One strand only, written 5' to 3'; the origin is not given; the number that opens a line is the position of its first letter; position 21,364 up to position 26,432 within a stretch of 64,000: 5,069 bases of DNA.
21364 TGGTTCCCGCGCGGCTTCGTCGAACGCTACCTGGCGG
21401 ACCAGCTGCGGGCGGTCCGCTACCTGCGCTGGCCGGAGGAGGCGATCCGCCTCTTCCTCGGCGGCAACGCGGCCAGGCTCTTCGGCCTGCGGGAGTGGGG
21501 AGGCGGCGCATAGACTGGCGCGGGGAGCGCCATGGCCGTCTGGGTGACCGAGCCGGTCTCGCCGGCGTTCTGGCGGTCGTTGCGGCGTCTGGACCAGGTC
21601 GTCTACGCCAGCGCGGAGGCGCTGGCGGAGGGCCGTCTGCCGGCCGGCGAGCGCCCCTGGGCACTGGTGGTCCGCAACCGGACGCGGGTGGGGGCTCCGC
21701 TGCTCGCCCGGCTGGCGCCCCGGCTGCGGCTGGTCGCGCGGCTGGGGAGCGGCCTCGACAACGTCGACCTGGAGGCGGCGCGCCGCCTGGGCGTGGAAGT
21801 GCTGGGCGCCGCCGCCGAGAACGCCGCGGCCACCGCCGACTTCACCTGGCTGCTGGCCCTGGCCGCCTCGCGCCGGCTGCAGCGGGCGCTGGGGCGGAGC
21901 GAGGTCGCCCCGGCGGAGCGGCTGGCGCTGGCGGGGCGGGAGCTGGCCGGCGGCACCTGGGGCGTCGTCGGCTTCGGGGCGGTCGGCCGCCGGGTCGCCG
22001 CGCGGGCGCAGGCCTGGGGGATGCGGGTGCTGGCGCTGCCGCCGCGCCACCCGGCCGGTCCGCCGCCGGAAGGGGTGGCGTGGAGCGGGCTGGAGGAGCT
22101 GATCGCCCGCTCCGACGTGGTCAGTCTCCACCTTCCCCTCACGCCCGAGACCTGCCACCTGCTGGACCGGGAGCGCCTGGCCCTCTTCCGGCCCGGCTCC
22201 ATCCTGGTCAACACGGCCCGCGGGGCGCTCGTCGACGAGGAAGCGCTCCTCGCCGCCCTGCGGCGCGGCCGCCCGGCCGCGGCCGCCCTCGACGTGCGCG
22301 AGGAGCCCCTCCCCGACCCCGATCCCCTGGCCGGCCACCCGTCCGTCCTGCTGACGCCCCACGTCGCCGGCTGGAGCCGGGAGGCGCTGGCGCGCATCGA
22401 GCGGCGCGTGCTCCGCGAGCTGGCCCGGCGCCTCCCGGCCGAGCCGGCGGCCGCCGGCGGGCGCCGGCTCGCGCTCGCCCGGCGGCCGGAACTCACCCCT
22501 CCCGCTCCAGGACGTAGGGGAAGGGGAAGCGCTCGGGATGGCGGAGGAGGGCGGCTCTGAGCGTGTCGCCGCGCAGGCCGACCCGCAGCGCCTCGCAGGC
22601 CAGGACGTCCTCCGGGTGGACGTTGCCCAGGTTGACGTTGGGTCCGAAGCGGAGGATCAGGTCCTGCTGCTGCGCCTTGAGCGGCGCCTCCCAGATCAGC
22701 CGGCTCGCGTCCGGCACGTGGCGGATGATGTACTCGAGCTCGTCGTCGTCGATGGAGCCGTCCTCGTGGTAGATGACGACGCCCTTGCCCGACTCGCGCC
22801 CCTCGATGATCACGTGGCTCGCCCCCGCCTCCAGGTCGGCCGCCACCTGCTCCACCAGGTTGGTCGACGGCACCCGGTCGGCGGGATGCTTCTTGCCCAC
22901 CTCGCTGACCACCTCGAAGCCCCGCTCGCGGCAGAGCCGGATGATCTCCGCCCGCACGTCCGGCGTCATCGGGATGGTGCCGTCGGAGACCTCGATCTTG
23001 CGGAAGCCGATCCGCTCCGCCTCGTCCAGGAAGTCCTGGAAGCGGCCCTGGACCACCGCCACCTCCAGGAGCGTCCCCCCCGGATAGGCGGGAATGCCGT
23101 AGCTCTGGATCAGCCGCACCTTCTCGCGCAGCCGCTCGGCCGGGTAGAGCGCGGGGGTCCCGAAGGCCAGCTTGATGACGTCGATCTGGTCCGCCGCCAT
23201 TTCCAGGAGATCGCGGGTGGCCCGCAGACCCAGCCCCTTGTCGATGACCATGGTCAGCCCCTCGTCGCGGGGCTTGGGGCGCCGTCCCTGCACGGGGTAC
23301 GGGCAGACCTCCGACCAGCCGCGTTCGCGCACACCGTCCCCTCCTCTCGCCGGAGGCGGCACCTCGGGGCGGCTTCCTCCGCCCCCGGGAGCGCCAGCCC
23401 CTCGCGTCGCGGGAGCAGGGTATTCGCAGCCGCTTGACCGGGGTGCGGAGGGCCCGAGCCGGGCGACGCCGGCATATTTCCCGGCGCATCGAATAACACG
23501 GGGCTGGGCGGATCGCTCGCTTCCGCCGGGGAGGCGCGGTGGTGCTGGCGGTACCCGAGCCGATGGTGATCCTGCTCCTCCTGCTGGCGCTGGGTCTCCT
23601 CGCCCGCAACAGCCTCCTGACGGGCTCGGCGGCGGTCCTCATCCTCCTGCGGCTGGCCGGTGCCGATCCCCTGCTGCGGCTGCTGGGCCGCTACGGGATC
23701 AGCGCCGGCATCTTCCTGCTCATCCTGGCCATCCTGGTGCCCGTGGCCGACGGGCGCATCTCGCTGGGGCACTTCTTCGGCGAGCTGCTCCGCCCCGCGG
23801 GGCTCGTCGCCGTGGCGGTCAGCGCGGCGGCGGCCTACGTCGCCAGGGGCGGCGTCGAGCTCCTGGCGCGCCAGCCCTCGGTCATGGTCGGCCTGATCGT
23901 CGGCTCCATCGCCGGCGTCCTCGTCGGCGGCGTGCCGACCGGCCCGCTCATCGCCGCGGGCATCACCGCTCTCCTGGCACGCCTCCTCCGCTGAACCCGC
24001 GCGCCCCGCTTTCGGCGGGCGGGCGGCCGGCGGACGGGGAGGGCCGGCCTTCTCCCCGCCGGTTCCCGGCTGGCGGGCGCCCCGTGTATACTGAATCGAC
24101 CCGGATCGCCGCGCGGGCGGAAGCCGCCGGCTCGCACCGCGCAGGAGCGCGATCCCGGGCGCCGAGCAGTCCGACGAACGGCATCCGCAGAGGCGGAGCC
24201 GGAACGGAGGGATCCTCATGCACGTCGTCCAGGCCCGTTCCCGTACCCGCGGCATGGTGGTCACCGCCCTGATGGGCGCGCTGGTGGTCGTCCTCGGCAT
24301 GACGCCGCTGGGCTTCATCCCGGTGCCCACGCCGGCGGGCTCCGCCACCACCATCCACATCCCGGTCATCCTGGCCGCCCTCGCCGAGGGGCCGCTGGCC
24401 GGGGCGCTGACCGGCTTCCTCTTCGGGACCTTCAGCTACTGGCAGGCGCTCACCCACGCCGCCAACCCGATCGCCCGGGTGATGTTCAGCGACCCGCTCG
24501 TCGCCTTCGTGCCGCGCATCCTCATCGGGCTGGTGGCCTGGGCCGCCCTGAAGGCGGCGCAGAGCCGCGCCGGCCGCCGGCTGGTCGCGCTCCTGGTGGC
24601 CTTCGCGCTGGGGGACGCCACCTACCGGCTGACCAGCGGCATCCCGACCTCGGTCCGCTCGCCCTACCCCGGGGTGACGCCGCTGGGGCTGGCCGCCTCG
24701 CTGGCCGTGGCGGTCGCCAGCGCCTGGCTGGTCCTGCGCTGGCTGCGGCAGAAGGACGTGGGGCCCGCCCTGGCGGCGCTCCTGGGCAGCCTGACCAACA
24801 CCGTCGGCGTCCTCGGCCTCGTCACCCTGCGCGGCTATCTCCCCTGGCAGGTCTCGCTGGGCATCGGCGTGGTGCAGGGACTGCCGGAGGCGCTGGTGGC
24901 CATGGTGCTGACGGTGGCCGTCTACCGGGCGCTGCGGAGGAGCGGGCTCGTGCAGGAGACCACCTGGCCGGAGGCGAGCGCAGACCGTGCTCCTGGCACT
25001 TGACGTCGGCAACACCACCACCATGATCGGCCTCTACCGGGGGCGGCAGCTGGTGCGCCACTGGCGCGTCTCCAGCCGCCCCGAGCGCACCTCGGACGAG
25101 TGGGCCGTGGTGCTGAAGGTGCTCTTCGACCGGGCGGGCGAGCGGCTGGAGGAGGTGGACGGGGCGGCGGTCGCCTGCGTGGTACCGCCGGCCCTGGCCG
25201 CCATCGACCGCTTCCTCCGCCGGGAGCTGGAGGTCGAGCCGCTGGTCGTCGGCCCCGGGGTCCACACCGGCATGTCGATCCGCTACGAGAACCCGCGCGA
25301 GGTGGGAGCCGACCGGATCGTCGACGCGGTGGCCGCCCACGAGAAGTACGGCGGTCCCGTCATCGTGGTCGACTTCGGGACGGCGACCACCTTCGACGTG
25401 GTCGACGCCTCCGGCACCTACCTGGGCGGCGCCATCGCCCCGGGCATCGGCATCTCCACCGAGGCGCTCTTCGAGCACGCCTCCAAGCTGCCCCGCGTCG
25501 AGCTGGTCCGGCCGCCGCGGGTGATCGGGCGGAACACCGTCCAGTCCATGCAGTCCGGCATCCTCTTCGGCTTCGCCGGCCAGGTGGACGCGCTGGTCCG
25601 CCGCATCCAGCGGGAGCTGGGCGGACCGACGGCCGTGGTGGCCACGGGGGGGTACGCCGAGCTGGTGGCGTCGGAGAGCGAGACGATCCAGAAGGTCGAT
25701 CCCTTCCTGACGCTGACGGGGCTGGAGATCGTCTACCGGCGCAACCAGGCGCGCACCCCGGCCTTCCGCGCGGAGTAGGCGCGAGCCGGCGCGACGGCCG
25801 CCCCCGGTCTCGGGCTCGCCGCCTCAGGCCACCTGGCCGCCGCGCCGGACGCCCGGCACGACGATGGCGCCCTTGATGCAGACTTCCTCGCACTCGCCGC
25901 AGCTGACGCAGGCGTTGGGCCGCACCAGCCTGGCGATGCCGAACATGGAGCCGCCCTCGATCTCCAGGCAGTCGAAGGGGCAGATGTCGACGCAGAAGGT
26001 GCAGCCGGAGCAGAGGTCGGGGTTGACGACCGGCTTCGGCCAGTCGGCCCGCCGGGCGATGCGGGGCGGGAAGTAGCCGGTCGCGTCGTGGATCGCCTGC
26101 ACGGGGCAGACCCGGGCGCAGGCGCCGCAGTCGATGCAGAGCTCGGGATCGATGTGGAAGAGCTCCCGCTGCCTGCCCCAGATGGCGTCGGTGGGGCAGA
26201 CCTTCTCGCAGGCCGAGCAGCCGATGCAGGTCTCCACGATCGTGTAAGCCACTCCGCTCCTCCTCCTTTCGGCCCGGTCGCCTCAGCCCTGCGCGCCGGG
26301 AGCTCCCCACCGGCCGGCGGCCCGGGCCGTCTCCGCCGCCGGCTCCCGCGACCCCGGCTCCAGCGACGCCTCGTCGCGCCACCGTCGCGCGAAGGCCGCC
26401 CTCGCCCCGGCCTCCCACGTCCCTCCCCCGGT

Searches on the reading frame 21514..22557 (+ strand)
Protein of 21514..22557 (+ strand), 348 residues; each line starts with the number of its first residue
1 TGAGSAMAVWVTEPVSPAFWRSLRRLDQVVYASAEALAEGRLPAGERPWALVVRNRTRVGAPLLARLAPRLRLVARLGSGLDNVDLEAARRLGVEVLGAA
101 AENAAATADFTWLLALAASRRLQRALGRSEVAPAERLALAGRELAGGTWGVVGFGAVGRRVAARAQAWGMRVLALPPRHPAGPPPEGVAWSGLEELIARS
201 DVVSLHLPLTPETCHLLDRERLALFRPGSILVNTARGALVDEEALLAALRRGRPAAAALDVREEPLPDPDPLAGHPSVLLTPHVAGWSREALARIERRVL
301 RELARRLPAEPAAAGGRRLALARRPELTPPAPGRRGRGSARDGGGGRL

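Call 48: search_protein_families(library=pfam, proteins=[window:21514-22557:+], max_evalue=0.00001)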
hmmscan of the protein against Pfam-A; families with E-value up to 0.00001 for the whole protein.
window:21514-22557:+ (348 aa): 2 families
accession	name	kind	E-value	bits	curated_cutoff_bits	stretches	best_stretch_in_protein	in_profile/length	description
PF02826.25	2-Hacid_dh_C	-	2.4e-50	170.8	25.1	1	114-285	3-178/178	D-isomer specific 2-hydroxyacid dehydrogenase, NAD binding domain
PF00389.36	2-Hacid_dh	-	4.5e-17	62.4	24.6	1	10-305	2-122/134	D-isomer specific 2-hydroxyacid dehydrogenase, catalytic domain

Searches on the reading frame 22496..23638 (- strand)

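Call 48: search_protein_families(library=pfam, proteins=[window:22496-23638:-], max_evalue=0.00001)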
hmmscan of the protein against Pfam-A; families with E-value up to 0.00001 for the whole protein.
window:22496-23638:- (381 aa): 1 family
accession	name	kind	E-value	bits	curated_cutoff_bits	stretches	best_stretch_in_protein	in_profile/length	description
PF02679.21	ComA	-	7.8e-91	304.3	25.2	1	118-358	2-243/243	(2R)-phospho-3-sulfolactate synthase (ComA)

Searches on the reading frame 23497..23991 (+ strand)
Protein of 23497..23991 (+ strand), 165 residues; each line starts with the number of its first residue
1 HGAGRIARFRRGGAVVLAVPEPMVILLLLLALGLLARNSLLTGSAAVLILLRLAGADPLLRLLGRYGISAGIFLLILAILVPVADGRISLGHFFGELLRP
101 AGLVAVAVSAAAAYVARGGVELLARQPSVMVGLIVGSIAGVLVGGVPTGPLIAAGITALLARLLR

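Call 48: search_protein_families(library=pfam, proteins=[window:23497-23991:+], max_evalue=0.00001)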
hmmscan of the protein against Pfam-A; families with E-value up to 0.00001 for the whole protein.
window:23497-23991:+ (165 aa): 1 family
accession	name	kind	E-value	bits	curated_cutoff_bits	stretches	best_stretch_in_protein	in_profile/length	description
PF04284.18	DUF441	-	3.6e-35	121.4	26.5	1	24-160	1-138/139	Protein of unknown function (DUF441)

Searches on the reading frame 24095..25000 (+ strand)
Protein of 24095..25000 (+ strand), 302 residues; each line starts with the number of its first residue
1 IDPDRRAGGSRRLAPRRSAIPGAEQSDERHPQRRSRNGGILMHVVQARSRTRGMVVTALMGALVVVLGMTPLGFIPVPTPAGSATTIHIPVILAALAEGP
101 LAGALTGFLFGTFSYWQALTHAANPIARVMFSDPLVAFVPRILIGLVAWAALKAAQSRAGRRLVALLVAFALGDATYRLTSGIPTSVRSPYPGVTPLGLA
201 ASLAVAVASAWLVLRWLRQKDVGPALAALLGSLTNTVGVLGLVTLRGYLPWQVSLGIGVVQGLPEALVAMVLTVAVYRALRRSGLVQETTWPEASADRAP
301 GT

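Call 48: search_protein_families(library=pfam, proteins=[window:24095-25000:+], max_evalue=0.00001)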
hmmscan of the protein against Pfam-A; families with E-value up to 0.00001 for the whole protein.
window:24095-25000:+ (302 aa): 2 families
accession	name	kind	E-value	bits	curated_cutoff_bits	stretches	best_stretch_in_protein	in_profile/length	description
PF12822.12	ECF_trnsprt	-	1e-23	84.6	30.7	2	54-179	3-117/169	ECF transporter, substrate-specific component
PF09515.15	Thia_YuaJ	-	1.6e-06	28.8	25.8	1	54-167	1-110/177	Thiamine transporter protein (Thia_YuaJ)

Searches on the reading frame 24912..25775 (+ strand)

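Call 48: search_protein_families(library=pfam, proteins=[window:24912-25775:+], max_evalue=0.00001)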
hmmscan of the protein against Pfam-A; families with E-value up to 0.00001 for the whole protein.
window:24912-25775:+ (288 aa): 1 family
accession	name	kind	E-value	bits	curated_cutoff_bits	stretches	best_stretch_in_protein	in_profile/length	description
PF03309.20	Pan_kinase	-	1.6e-75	253.9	24.7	1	27-231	1-205/205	Type III pantothenate kinase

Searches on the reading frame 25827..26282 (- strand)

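Call 48: search_protein_families(library=pfam, proteins=[window:25827-26282:-], max_evalue=0.00001)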
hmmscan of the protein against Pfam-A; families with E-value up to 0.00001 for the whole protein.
window:25827-26282:- (152 aa): 13 families
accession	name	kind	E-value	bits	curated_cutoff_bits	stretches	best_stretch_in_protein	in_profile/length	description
PF00037.32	Fer4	-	3.2e-28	96.8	21.1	3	43-64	2-23/24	4Fe-4S binding domain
PF12838.12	Fer4_7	-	6.1e-25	87.9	27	3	18-63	1-52/52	4Fe-4S dicluster domain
PF12837.12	Fer4_6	-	2e-23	81.6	25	1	42-64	2-24/24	4Fe-4S binding domain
PF12797.12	Fer4_2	-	4.5e-18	64.3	24.5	1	42-61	3-22/22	4Fe-4S binding domain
PF14697.11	Fer4_21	-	7.5e-17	61.7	35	1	17-64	6-57/59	4Fe-4S dicluster domain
PF13187.11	Fer4_9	-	8.8e-16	58.1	27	2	19-64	2-52/52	4Fe-4S dicluster domain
PF13484.11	Fer4_16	-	5.4e-15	56.4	30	0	49-67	2-20/66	4Fe-4S double cluster binding domain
PF13237.11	Fer4_10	-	8.3e-15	54.9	25.5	2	16-60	6-53/53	4Fe-4S dicluster domain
PF13183.11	Fer4_8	-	1.9e-14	54.4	27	1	48-104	4-67/68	4Fe-4S dicluster domain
PF12800.12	Fer4_4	-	2.2e-13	49.7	24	0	46-61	1-16/17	4Fe-4S binding domain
PF25160.1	LdpA_Fe-S-bd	-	1.6e-10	41.1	27.6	1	24-67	8-46/49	LdpA Fe-S cluster-binding domain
PF12798.12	Fer4_3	-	6.6e-10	39.5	27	0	19-33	1-15/15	4Fe-4S binding domain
PF13534.11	Fer4_17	-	1.1e-09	39.2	22.2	0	49-102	2-57/61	4Fe-4S dicluster domain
